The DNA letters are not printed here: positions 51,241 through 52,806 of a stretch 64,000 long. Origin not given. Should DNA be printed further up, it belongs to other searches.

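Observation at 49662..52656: IcmF-type acyl-CoA mutase split into a B12-domain+MeaB fusion and a separate catalytic subunit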

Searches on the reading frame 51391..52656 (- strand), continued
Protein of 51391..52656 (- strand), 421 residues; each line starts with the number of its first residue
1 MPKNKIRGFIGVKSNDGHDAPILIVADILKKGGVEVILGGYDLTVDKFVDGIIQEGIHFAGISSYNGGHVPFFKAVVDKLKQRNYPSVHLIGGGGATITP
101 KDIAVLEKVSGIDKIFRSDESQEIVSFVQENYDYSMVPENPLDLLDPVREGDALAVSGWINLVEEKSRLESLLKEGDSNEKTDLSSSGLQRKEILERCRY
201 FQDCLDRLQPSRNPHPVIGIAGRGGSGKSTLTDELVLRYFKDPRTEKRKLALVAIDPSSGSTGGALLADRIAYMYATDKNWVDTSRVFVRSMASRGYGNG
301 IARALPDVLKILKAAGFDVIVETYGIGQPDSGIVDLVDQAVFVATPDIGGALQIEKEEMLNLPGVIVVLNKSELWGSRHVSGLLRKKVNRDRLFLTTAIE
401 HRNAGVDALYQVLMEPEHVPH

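Call 19: find_encoding_contigs(protein=P0098, flank=8000, max_places=2)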
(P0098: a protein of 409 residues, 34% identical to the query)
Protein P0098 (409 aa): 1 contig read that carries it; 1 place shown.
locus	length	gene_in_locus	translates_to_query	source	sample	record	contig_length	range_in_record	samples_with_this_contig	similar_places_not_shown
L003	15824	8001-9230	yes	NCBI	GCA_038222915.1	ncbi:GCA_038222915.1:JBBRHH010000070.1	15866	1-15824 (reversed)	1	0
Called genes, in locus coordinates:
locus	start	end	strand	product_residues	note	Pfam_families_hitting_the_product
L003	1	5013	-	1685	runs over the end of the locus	?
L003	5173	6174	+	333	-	PF04960:Glutaminase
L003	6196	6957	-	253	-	PF01656:CbiA, PF10609:ParA, PF13614:AAA_31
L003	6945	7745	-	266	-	PF13185:GAF_2, PF01590:GAF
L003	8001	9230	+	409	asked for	PF02310:B12-binding, PF03308:MeaB, PF02492:cobW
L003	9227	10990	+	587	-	PF01642:MM_CoA_mutase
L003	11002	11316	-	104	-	PF02452:PemK_toxin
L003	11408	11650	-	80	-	PF04014:MazE_antitoxin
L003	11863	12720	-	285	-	PF01435:Peptidase_M48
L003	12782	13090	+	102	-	PF01052:FliMN_C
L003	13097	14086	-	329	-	PF08240:ADH_N, PF00107:ADH_zinc_N, PF13602:ADH_zinc_N_2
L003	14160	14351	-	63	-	-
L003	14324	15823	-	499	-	?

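Call 28: find_related_loci(query=A1, collection=genome_contigs, flank=6000)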
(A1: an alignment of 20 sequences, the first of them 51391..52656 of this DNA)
Query A1 (421 aa) in genome_contigs; peptide patterns used: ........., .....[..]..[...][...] (x = any residue, [..] = any of these).
600 stretches matched a pattern (row limit reached: there are more); 597 encode a relative of the query (tblastn E <= 1e-3); the best 80 are kept; 80 distinct loci.
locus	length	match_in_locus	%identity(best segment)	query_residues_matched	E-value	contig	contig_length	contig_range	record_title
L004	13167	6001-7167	35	3-415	1e-65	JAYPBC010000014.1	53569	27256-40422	MAG: Balneola sp. isolate 139582_S183_metabat_bins_2.tsv.170 NODE_392_length_53569_cov_10.427552, whole genome shotgun s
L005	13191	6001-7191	33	2-415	1e-64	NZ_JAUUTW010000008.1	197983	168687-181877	Peribacillus frigoritolerans strain RU293 NODE_8, whole genome shotgun sequence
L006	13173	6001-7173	36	2-415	1e-64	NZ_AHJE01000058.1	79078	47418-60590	Cupriavidus basilensis OR16 contig058, whole genome shotgun sequence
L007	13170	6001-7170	36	2-414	2e-64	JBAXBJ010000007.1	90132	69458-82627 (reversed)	MAG: Bacteroidota bacterium isolate ELA164 MAG164_7, whole genome shotgun sequence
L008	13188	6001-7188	36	2-415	4e-63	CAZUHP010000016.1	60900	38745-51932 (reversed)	MAG TPA_asm: uncultured Desulfarculaceae bacterium isolate SRP338002_co1_115 genome assembly, contig: NODE_458_length_60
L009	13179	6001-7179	33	2-415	2e-63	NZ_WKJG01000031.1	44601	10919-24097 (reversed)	Aliibacillus thermotolerans strain BM62 BM62-031, whole genome shotgun sequence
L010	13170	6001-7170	36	2-414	2e-63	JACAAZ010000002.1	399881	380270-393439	MAG: Bacteroidetes bacterium isolate Cfx3-02 MAG02_2, whole genome shotgun sequence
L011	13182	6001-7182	34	1-415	3e-63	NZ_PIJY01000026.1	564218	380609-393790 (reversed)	Oceanobacillus polygoni strain SA9 NODE_31_length_564136_cov_36.314575, whole genome shotgun sequence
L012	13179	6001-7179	34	2-415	9e-63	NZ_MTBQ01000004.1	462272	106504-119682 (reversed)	Oceanobacillus rekensis strain PT-11 scaffold4, whole genome shotgun sequence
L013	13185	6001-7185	35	2-415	3e-62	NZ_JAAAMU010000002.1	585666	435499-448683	Paenibacillus sacheonensis strain DSM 23054 contig2, whole genome shotgun sequence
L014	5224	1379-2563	38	2-415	3e-62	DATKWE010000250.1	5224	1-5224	MAG TPA_asm: Desulfobacterales bacterium isolate SMAG_U14154 k141_3340593, whole genome shotgun sequence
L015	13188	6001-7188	37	1-413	3e-62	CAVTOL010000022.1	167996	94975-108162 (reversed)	MAG: uncultured Actinomycetota bacterium isolate MFD00822.bin.1.230 genome assembly, contig: contig_17602, whole genome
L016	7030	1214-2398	36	2-414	3e-62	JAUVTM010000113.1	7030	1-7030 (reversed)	MAG: Syntrophobacterales bacterium isolate CSMAG_766 CSMAG_766_k141_22703_length_7030_cov_18.0000, whole genome shotgun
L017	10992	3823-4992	33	1-415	6e-62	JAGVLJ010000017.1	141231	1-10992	MAG: Bacteroidia bacterium isolate SW_8 c_000000149666, whole genome shotgun sequence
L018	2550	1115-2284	35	2-415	1e-62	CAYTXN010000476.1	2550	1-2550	MAG TPA_asm: uncultured Limnohabitans sp. isolate SRP319275_co6_62 genome assembly, contig: NODE_35961_length_2550_cov_7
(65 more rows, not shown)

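Call 50: search_protein_representatives(protein=window:51391-52656:-)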
Query: 421 residues. Proteins with E-value up to 0.001 (for the whole library): 7598; up to 1e-10: 3847; up to 1e-30: 107. The best 150 are listed.
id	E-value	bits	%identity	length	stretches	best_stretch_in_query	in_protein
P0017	1.3e-172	591.2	66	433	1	3-414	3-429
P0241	2.7e-111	389.2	52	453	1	1-413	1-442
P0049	2.7e-96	339.8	59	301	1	137-415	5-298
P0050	4.8e-94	332.4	66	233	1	192-414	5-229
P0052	9.5e-93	328.1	47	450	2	180-413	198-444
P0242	1.4e-68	248.6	53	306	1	145-416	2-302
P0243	1.5e-58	215.5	43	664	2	215-393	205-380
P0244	3.6e-56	207.6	36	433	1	3-418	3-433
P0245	2.9e-55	204.6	44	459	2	215-397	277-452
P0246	3.2e-54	201.2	42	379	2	214-393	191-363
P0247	1.8e-52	195.4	40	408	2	215-390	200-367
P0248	1.1e-51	192.9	40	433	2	207-373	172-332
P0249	2.4e-51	191.8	44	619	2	205-386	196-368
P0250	3.0e-51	191.4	42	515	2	215-391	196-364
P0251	3.1e-51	191.4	42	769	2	215-393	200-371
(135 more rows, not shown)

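Call 58: find_encoding_contigs(protein=P0045, flank=9000, max_places=1)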
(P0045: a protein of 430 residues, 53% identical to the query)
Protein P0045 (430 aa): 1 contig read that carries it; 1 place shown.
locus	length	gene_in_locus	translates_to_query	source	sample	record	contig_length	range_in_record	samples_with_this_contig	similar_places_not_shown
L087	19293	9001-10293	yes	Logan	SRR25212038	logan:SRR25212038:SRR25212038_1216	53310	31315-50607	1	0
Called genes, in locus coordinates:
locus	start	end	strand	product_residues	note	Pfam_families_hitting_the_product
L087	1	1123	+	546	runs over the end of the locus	PF06808:DctM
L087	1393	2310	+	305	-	-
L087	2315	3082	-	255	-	PF00218:IGPS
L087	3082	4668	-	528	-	PF00117:GATase, PF07722:Peptidase_C26, PF02885:Glycos_trans_3N, PF00591:Glycos_transf_3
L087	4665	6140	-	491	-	PF04715:, PF00425:Chorismate_bind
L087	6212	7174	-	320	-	PF09986:DUF2225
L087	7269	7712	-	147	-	-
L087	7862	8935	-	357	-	PF00487:FA_desaturase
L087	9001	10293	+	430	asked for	PF02310:B12-binding, PF03308:MeaB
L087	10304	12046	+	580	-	PF01642:MM_CoA_mutase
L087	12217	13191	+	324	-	-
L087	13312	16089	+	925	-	PF02739:5_3_exonuc_N, PF01367:5_3_exonuc, PF01612:DNA_pol_A_exo1, PF22619:DNA_polI_exo1, PF00476:DNA_pol_A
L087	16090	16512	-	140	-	PF02566:OsmC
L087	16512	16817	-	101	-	PF00581:Rhodanese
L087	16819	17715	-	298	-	PF00291:PALP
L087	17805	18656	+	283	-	PF00459:Inositol_P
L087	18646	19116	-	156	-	PF21537:DUF1980_C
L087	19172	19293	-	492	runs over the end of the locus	PF11028:TMEM260_N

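Call 59: find_encoding_contigs(protein=P0008, flank=9000, max_places=1)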
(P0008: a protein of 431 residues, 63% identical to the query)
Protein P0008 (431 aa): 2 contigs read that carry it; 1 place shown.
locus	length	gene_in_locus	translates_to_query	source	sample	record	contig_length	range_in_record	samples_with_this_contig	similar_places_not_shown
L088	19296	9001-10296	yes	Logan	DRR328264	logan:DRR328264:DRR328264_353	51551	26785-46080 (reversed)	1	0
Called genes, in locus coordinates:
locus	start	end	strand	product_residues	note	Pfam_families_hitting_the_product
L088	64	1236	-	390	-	PF00108:Thiolase_N, PF02803:Thiolase_C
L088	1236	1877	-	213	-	PF01613:Flavin_Reduct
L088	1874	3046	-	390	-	PF20510:HgmA_N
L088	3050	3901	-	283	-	PF01557:FAA_hydrolase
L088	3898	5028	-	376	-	PF00903:Glyoxalase, PF13669:Glyoxalase_4 (weak)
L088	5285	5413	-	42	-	-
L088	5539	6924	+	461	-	PF03972:MmgE_PrpD_N, PF19305:MmgE_PrpD_C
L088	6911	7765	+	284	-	PF13714:PEP_mutase, PF00463:ICL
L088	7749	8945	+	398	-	PF00285:Citrate_synt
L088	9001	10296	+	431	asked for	PF02310:B12-binding, PF03308:MeaB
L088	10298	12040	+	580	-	PF01642:MM_CoA_mutase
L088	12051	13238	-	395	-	PF00108:Thiolase_N, PF02803:Thiolase_C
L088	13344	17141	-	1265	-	PF01558:POR, PF20169:DUF6537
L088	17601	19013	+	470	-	PF00108:Thiolase_N, PF22691:Thiolase_C_1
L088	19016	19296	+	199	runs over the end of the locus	-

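Call 60: find_encoding_contigs(protein=P0033, flank=9000, max_places=1)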
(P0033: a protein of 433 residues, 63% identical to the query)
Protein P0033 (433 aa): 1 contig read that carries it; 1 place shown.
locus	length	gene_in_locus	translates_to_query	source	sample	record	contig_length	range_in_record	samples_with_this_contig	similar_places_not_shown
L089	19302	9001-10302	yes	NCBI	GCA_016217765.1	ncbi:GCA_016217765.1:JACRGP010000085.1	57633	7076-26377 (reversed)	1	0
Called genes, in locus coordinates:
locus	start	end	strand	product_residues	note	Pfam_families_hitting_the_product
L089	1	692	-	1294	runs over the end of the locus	PF01558:POR, PF20169:DUF6537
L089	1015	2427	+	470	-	PF00108:Thiolase_N, PF22691:Thiolase_C_1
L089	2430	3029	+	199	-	-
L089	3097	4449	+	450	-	PF02771:Acyl-CoA_dh_N, PF02770:Acyl-CoA_dh_M, PF00441:Acyl-CoA_dh_1, PF08028:Acyl-CoA_dh_2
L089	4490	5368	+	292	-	-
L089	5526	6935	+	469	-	PF03972:MmgE_PrpD_N, PF19305:MmgE_PrpD_C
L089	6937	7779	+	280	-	PF13714:PEP_mutase, PF00463:ICL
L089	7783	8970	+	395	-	PF00285:Citrate_synt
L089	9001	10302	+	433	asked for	PF02310:B12-binding, PF03308:MeaB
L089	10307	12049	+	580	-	PF01642:MM_CoA_mutase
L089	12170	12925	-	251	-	PF02463:SMC_N (faint), PF00005:ABC_tran, PF13304:AAA_21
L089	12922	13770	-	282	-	PF00528:BPD_transp_1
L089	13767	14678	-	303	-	PF00528:BPD_transp_1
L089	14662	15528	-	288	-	PF12849:PBP_like_2, PF01547:SBP_bac_1 (faint), PF13531:SBP_bac_11, PF12727:PBP_like (weak)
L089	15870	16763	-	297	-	PF00561:Abhydrolase_1, PF12146:Hydrolase_4 (weak), PF12697:Abhydrolase_6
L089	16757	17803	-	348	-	PF00108:Thiolase_N (weak), PF08545:ACP_syn_III (faint), PF08541:ACP_syn_III_C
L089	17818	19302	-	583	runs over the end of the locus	PF00664:ABC_membrane, PF00005:ABC_tran, PF02463:SMC_N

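Call 63: list_cluster_members(proteins=[P0001, P0121, P0005, P0155])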
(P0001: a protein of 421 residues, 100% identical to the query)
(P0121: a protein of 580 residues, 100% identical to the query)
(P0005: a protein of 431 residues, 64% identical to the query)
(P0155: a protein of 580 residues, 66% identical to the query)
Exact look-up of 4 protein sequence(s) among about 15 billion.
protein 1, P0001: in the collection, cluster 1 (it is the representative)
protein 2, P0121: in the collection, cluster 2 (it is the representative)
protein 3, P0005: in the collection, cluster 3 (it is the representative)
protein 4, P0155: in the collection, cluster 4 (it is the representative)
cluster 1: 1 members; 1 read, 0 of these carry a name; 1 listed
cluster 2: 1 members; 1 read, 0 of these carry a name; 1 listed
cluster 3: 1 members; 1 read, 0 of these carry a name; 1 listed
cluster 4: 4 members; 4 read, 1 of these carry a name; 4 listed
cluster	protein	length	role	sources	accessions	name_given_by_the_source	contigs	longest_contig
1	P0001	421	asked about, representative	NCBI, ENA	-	-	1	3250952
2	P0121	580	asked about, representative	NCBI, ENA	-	-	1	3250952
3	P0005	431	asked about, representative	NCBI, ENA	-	-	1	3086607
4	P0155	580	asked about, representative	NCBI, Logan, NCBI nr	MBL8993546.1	MAG: acyl-CoA mutase large subunit family protein [Spirochaetia bacterium] | acyl-CoA mutase large subunit family protein [Spirochaetia bacterium]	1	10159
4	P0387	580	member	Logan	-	-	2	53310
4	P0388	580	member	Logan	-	-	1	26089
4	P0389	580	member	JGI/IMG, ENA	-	-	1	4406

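Call 72: predict_structure(alignment_id=A1)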
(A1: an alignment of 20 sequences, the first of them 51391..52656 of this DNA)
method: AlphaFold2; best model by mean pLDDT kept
length: 421 residues; sequences in the alignment: 20
mean_pLDDT: 85.9   pTM: 0.89
mean pLDDT of the five models: 85.9, 84.7, 84.1, 83.8, 83.5
residues with pLDDT >= 90: 231; 70-90: 133; 50-70: 48; < 50: 9
segments of 3 or more residues with pLDDT < 50: 418-421
pLDDT, mean of each block of 10 residues (from residue 1): 86 66 86 88 85 93 75 93 89 81 92 90 92 93 95 95 94 75 61 93 93 90 88 90 91 84 72 50 82 80 93 96 75 92 89 87 93 93 93 93 92 72 35
secondary structure, 60 per line:
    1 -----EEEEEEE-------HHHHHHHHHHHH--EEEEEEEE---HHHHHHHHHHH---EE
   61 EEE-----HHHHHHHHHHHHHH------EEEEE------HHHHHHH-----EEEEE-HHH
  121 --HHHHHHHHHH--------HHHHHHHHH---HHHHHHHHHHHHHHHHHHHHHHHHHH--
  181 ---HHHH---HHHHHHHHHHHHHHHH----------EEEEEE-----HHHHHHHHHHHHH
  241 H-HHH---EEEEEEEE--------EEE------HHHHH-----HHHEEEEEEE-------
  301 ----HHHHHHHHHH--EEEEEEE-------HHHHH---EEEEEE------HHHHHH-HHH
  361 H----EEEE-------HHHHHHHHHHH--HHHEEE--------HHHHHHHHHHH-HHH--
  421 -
elements in order: E6-12 H20-31 E34-41 H45-55 E59-63 H69-82 E89-93 H100-106 E112-116 H123-132 H141-149 H153-178 H184-187 H191-206 E217-222 H228-241 E249-256 E265-267 H274-278 E287-293 H305-314 E317-323 H331-335 E339-344 H351-356 H358-361 E366-369 H377-387 E393-395 H404-414
